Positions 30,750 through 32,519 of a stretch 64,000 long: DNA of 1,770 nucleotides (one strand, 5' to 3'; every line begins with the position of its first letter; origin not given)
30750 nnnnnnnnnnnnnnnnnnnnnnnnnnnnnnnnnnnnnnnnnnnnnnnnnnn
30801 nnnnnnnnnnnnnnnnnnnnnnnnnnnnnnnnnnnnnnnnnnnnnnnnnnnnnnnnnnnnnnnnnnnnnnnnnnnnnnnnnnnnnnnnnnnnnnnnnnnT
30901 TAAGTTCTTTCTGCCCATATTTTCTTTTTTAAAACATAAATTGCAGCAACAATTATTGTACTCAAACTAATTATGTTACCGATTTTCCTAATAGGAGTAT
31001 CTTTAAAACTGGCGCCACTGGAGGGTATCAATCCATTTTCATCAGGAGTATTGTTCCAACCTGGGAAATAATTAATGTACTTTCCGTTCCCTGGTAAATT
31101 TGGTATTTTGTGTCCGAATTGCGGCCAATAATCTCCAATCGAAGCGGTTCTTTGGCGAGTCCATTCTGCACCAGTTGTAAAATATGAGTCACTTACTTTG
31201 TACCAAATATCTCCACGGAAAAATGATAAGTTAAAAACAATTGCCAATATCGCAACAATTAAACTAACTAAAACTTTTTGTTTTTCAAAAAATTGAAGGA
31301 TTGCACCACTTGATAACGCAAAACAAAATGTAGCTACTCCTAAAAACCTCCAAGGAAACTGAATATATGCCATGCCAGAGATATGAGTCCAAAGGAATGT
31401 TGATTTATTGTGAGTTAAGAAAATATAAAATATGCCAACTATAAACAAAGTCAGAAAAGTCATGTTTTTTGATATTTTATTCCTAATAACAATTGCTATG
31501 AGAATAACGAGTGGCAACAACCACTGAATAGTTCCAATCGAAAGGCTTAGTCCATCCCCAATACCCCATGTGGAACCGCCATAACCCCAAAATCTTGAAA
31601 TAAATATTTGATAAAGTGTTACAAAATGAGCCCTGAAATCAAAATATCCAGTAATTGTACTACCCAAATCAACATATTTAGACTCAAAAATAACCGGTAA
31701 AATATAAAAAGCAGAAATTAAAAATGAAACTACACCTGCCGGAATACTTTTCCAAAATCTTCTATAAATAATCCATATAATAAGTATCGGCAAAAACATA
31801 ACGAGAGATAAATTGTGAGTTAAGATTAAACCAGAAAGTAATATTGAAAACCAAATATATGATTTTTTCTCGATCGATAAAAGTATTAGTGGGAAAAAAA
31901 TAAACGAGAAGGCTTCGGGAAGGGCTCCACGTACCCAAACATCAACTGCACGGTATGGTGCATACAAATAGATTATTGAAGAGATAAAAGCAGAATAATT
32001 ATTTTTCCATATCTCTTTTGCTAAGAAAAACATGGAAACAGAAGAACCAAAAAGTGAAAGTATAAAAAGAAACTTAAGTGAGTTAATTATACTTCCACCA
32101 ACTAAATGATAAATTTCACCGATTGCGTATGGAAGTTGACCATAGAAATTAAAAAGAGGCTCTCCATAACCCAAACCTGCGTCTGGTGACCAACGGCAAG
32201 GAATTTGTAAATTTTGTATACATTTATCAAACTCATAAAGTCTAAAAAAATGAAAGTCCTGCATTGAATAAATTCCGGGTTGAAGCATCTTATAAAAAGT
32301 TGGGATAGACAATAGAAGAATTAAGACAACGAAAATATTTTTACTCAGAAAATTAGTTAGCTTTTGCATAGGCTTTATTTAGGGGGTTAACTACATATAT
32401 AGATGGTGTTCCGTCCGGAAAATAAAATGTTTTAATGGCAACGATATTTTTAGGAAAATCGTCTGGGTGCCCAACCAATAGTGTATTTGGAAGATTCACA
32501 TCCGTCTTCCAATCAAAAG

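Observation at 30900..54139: Undescribed-looking membrane protein family (family C) with a rigid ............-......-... motif, in two paralogs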

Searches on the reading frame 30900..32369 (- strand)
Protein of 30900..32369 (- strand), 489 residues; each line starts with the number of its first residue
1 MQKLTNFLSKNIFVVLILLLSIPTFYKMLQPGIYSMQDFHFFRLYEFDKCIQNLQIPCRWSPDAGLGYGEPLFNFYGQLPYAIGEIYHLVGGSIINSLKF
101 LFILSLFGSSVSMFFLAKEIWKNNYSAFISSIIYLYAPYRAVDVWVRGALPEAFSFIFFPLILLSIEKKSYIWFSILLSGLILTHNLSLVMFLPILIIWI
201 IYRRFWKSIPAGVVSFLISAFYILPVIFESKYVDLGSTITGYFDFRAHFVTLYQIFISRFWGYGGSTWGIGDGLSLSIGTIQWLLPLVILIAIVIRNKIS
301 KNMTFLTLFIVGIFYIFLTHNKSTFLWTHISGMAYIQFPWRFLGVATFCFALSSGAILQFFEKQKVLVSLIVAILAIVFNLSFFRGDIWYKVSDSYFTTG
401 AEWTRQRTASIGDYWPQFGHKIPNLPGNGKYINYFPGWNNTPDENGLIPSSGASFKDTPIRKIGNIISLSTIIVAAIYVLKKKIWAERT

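Call 7: search_protein_families(library=pfam, max_evalue=0.1, proteins=[window:30900-32369:-])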
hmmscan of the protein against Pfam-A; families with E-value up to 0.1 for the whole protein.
window:30900-32369:- (489 aa): 0 families

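Call 9: search_protein_families(library=ncbifam, max_evalue=0.1, proteins=[window:30900-32369:-])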
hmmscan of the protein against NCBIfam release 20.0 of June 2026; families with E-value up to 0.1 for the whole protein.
window:30900-32369:- (489 aa): 1 family
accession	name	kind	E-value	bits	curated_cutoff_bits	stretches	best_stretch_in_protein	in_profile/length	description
NF046093.1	AZOBR_p60025_fam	subfamily_domain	0.00097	18.4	150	1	101-215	115-227/232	AZOBR_p60025 family cell surface glycopolymer formation protein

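Call 16: find_homologous_proteins(query=window:30900-32369:-, max_evalue=0.001)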
Query window:30900-32369:- (489 aa): 1902 proteins with E <= 0.001 among 8000 candidates; the best 120 are listed.
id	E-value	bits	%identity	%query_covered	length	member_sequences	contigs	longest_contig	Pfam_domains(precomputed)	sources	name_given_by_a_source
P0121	0.0e+0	1095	100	100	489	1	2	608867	-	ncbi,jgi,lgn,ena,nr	ncbi:MAG TPA: hypothetical protein VKC53_01575 [Patescibacteria group bacterium]|nr:hypothetical pro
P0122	1.4e-257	874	100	49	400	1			-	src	-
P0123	1.6e-247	841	74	100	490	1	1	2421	-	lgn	-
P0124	7.6e-245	832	73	100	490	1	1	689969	-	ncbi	-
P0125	1.8e-244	831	72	100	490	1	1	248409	-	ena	-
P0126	5.8e-244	829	74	95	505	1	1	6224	-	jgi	jgi:hypothetical protein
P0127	4.5e-242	823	72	100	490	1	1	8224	-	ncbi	-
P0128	3.2e-240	817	71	99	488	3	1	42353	-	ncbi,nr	ncbi:MAG TPA: hypothetical protein VKC54_03750 [Patescibacteria group bacterium]|nr:hypothetical pro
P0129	1.6e-238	811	70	100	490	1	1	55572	-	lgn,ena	-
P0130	4.6e-237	806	69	99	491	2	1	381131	-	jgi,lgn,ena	-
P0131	9.4e-237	805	71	100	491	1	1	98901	-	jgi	jgi:hypothetical protein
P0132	2.3e-236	804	73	95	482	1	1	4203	-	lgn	-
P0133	1.3e-233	795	71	94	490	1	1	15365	-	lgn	-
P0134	1.9e-233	794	69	100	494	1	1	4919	PF10131.16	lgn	-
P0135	2.4e-233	794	72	98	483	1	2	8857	PF10131.16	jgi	jgi:hypothetical protein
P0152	5.0e-219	747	66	96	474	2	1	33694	PF09586.17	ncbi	-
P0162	7.9e-213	726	65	97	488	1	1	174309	PF09586.17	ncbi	-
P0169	2.1e-208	712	64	99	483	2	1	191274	PF09586.17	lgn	-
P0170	2.5e-208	711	62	100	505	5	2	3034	PF10131.16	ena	-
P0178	4.8e-206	704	62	94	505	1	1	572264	PF10131.16,PF09586.17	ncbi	-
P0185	1.3e-204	699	64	92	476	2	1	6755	PF09586.17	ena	-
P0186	1.6e-204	699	63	100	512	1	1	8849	PF10131.16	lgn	-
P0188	3.4e-201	688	62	100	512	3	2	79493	PF10131.16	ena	-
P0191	2.6e-200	685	63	94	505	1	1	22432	PF10131.16,PF09586.17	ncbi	-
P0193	7.8e-200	683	59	100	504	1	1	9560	PF10131.16,PF09586.17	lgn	-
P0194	1.5e-199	682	65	91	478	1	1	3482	PF10131.16,PF09586.17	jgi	jgi:hypothetical protein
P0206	7.3e-194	664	61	92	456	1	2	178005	-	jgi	jgi:hypothetical protein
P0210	9.2e-193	660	58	99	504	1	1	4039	PF10131.16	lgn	-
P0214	1.2e-190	653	62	94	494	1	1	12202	PF10131.16,PF09586.17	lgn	-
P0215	3.0e-190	652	59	99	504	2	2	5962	PF10131.16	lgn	-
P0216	1.0e-189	650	58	100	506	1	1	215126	PF10131.16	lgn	-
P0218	4.9e-188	644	61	92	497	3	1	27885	PF10131.16,PF09586.17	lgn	-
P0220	1.8e-187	643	61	92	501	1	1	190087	PF10131.16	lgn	-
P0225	9.3e-185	634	59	97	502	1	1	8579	PF10131.16,PF09586.17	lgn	-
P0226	1.1e-184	633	60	97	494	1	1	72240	PF10131.16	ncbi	-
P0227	4.1e-183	628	59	97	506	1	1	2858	PF10131.16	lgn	-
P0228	1.5e-182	626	59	93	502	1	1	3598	PF10131.16,PF09586.17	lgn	-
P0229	1.6e-182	626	60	94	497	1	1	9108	PF10131.16,PF09586.17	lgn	-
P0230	1.8e-182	626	59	97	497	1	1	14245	PF10131.16,PF09586.17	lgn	-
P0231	2.0e-182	626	59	95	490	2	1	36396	PF09586.17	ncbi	-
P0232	2.3e-182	626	57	97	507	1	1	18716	PF10131.16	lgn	-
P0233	3.8e-182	625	59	97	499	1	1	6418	PF10131.16,PF09586.17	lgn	-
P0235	1.1e-181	623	58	97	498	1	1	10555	PF10131.16,PF13231.13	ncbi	-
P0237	1.1e-179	617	57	92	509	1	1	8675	PF10131.16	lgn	-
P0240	1.3e-178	613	56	95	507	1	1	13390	PF10131.16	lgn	-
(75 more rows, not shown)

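Call 29: find_encoding_contigs(protein=P0124, flank=10000, max_places=1)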
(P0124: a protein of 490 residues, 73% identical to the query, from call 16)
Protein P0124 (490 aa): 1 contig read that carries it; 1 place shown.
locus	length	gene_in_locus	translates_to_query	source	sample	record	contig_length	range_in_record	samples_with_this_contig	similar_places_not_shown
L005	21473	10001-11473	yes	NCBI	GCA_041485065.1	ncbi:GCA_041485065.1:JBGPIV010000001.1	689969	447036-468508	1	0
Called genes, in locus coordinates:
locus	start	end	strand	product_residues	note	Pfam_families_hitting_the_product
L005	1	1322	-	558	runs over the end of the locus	-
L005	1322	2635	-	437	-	-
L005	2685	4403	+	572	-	PF13231:PMT_2 (weak)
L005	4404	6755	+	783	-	PF09586:YfhO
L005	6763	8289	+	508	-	-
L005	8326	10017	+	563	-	PF13231:PMT_2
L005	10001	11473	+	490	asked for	-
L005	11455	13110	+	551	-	PF02366:PMT, PF13231:PMT_2 (weak)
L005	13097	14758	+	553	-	PF13231:PMT_2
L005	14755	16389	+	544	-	PF02366:PMT, PF13231:PMT_2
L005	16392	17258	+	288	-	PF00535:Glycos_transf_2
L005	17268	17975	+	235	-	PF00106:adh_short, PF08659:KR, PF13561:adh_short_C2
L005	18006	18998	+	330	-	PF13579:Glyco_trans_4_4 (faint), PF13439:Glyco_transf_4, PF00534:Glycos_transf_1, PF13692:Glyco_trans_1_4, PF20706:GT4-conflict (weak)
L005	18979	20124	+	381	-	-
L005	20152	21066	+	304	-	PF01073:3Beta_HSD (faint), PF01370:Epimerase, PF02719:Polysacc_synt_2 (faint), PF16363:GDP_Man_Dehyd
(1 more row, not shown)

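Call 30: find_encoding_contigs(protein=P0178, flank=10000, max_places=1)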
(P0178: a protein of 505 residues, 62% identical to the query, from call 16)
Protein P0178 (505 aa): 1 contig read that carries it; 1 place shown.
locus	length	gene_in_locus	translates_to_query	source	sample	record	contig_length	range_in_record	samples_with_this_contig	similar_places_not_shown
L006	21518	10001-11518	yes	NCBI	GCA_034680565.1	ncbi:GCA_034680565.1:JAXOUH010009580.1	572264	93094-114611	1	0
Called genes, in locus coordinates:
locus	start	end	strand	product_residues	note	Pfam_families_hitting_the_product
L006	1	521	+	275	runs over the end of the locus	PF00535:Glycos_transf_2, PF10111:Glyco_tranf_2_2, PF13641:Glyco_tranf_2_3, PF13632:Glyco_trans_2_3 (weak)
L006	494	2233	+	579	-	PF02366:PMT (weak), PF13231:PMT_2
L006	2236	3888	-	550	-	PF02366:PMT (weak), PF13231:PMT_2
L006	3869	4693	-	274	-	-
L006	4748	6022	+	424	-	PF03155:Alg6_Alg8 (faint)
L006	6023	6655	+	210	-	PF01209:Ubie_methyltran (faint), PF13489:Methyltransf_23, PF07021:MetW (weak), PF13649:Methyltransf_25, PF13847:Methyltransf_31, PF08241:Methyltransf_11, PF08242:Methyltransf_12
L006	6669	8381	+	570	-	PF02366:PMT, PF13231:PMT_2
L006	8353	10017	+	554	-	PF02366:PMT, PF13231:PMT_2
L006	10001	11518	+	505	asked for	PF09586:YfhO, PF10131:PTPS_related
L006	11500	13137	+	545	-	PF02366:PMT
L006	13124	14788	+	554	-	PF02366:PMT, PF13231:PMT_2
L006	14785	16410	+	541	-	PF02366:PMT, PF13231:PMT_2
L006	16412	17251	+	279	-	PF00535:Glycos_transf_2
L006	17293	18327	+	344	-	PF13439:Glyco_transf_4, PF20706:GT4-conflict (faint), PF00534:Glycos_transf_1, PF13692:Glyco_trans_1_4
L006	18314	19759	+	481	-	PF13231:PMT_2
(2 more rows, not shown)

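Call 58: find_encoding_contigs(protein=P0216, flank=8000, max_places=1)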
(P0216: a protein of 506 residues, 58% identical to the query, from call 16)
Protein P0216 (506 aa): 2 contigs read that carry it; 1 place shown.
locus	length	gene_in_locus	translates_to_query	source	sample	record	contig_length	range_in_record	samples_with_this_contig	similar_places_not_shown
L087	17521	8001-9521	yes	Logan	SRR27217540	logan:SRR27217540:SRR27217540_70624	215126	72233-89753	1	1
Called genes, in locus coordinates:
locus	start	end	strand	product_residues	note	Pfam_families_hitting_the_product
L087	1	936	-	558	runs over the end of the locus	PF13231:PMT_2 (weak)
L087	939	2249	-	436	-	-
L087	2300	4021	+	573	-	PF02366:PMT (weak), PF13231:PMT_2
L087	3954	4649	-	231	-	-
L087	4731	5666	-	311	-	PF02366:PMT, PF13231:PMT_2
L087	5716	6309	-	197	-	-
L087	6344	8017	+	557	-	PF13231:PMT_2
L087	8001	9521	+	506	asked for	PF10131:PTPS_related (weak)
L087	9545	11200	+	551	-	PF02366:PMT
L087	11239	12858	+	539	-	PF02366:PMT, PF13231:PMT_2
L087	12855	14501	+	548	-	PF02366:PMT, PF13231:PMT_2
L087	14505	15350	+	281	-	PF00535:Glycos_transf_2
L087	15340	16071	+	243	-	PF00106:adh_short, PF08659:KR (weak), PF01370:Epimerase (faint), PF13561:adh_short_C2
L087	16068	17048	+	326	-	PF13439:Glyco_transf_4, PF00534:Glycos_transf_1, PF20706:GT4-conflict, PF13692:Glyco_trans_1_4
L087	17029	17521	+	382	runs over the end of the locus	PF04188:Mannosyl_trans2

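Call 59: find_encoding_contigs(protein=P0226, flank=8000, max_places=1)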
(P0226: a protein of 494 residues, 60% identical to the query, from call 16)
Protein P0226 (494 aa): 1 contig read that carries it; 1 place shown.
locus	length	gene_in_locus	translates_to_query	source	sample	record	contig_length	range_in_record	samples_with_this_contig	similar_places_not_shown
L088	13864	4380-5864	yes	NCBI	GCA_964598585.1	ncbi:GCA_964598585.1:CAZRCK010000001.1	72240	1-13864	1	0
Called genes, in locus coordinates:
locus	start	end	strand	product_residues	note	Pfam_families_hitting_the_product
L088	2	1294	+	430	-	?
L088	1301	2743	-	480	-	-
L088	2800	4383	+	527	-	PF13231:PMT_2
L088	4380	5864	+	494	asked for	PF10131:PTPS_related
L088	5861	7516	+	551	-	PF02366:PMT, PF13231:PMT_2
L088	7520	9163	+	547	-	PF13231:PMT_2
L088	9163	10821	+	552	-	PF02366:PMT, PF13231:PMT_2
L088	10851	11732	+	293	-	PF00535:Glycos_transf_2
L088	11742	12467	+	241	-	PF00106:adh_short, PF08659:KR, PF13561:adh_short_C2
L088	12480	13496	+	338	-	PF13579:Glyco_trans_4_4, PF13439:Glyco_transf_4, PF00534:Glycos_transf_1, PF13692:Glyco_trans_1_4, PF20706:GT4-conflict (weak)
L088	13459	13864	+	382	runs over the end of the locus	-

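Call 60: find_encoding_contigs(protein=P0206, flank=8000, max_places=1)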
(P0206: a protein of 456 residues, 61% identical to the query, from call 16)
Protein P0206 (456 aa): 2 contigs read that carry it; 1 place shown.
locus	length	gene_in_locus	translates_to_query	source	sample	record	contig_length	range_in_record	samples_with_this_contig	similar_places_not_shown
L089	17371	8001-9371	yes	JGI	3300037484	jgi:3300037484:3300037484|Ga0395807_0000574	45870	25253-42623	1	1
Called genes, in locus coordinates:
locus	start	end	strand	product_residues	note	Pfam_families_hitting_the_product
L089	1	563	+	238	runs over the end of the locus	PF13712:Glyco_tranf_2_5, PF13641:Glyco_tranf_2_3, PF00535:Glycos_transf_2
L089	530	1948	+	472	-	PF13231:PMT_2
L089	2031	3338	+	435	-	PF13231:PMT_2 (weak)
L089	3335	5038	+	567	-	PF13231:PMT_2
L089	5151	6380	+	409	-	-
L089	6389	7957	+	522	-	PF13231:PMT_2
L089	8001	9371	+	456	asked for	-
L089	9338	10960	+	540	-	PF02366:PMT, PF13231:PMT_2 (weak)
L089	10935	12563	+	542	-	PF02366:PMT (weak), PF13231:PMT_2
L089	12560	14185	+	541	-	PF02366:PMT, PF13231:PMT_2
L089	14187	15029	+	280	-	PF00535:Glycos_transf_2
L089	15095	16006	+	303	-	PF13439:Glyco_transf_4, PF13579:Glyco_trans_4_4 (weak), PF00534:Glycos_transf_1, PF13692:Glyco_trans_1_4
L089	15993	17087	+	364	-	-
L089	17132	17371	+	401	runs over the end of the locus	PF01943:Polysacc_synt, PF13440:Polysacc_synt_3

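Call 76: predict_structure(alignment_id=A4)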
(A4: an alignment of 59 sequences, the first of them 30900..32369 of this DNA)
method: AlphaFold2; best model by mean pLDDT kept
length: 489 residues; sequences in the alignment: 59
mean_pLDDT: 92.1   pTM: 0.92
mean pLDDT of the five models: 92.1, 92.1, 91.5, 91.3, 90.5
residues with pLDDT >= 90: 368; 70-90: 101; 50-70: 20; < 50: 0
segments of 3 or more residues with pLDDT < 50: none
pLDDT, mean of each block of 10 residues (from residue 1): 87 97 96 89 93 90 91 90 91 94 98 99 98 96 88 97 98 97 94 96 97 98 95 88 87 83 56 75 97 97 98 96 93 90 96 98 97 97 89 94 86 86 90 95 94 94 97 93 76
secondary structure, 60 per line:
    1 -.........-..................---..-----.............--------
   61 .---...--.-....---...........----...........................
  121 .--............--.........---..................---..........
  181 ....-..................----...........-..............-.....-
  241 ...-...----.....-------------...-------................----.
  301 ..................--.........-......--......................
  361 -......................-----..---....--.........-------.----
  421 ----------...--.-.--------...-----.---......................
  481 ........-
elements in order: H2-10 H12-29 H40-52 H72-75 H79-89 H94-121 H124-135 H138-146 H150-167 H171-184 H186-203 H208-218 H220-232 H235-239 H252-256 H280-295 H300-318 H321-329 H331-336 H339-360 H362-383 H394-397 H400-408 E431-433 E447-449 H459-488

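Call 82: fold_search(model_id=the predicted structure, library=pdb)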
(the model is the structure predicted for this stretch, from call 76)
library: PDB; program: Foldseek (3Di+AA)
matches with E <= 10: 142; with E <= 0.001: 2
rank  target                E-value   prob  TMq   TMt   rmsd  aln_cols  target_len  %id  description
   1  6w98_A                1.2e-04  1.00  0.49  0.21   6.7       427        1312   13  Single-Particle Cryo-EM Structure of Arabinofuranosyltransferase AftD from Mycobacteria (released 2020-05-13)
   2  8age_A                2.8e-04  1.00  0.45  0.36  12.7       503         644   12  Structure of yeast oligosaccharylransferase complex with acceptor peptide bound (released 2022-12-07)
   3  8agb_A                1.0e-03  1.00  0.48  0.38  12.2       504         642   11  Structure of yeast oligosaccharylransferase complex with lipid-linked oligosaccharide bound (released 2022-12-07)
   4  3wak                  1.1e-03  1.00  0.49  0.30  11.0       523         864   11  Crystal structure of the Archaeoglobus fulgidus oligosaccharyltransferase (O29867_ARCFU) in the apo form (released 2013-10-30)
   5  6s7t_A                1.3e-03  1.00  0.44  0.32  16.4       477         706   12  Cryo-EM structure of human oligosaccharyltransferase complex OST-B (released 2019-12-18)
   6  9n9j_I                1.4e-03  1.00  0.46  0.35  18.1       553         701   11  Structure of a GRP94 folding intermediate engaged with a CCDC134- and FKBP11-bound secretory translocon (released 2025-11-19)
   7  8b6l_I                1.5e-03  1.00  0.48  0.36  17.6       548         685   11  Subtomogram average of the human Sec61-TRAP-OSTA-translocon (released 2022-12-07)
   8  6s7o_A                1.8e-03  1.00  0.45  0.35  17.1       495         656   12  Cryo-EM structure of human oligosaccharyltransferase complex OST-A (released 2019-12-18)
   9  7oci_F                2.4e-03  1.00  0.43  0.35  13.7       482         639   13  Cryo-EM structure of yeast Ost6p containing oligosaccharyltransferase complex (released 2022-02-16)
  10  8pn9_A                2.7e-03  1.00  0.47  0.37  16.5       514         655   11  Structure of human oligosaccharyltransferase OST-A complex bound to NGI-1 (released 2024-05-08)
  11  5ogl_A                3.5e-03  1.00  0.44  0.32   8.2       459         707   13  Structure of bacterial oligosaccharyltransferase PglB in complex with an acceptor peptide and an lipid-linked oligosac (released 2017-10-25)
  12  6wbx                  5.2e-03  1.00  0.41  0.18  13.8       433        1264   13  Single-Particle Cryo-EM Structure of Arabinofuranosyltransferase AftD from Mycobacteria, Mutant R1389S Class 1 (released 2020-05-13)
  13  8agc_A                5.2e-03  1.00  0.41  0.30  19.3       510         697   12  Structure of yeast oligosaccharylransferase complex with lipid-linked oligosaccharide and non-acceptor peptide bound (released 2022-12-07)
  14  6ftg_5                5.5e-03  1.00  0.42  0.33  18.1       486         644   13  Subtomogram average of OST-containing ribosome-translocon complexes from canine rough microsomal membranes (released 2018-03-21)
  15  7e9s_A                7.8e-03  1.00  0.41  0.25  17.1       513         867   13  Archaeal oligosaccharyltransferase AglB from Archaeoglobus fulgidus in complex with an inhibitory peptide and a dolich (released 2021-09-08)
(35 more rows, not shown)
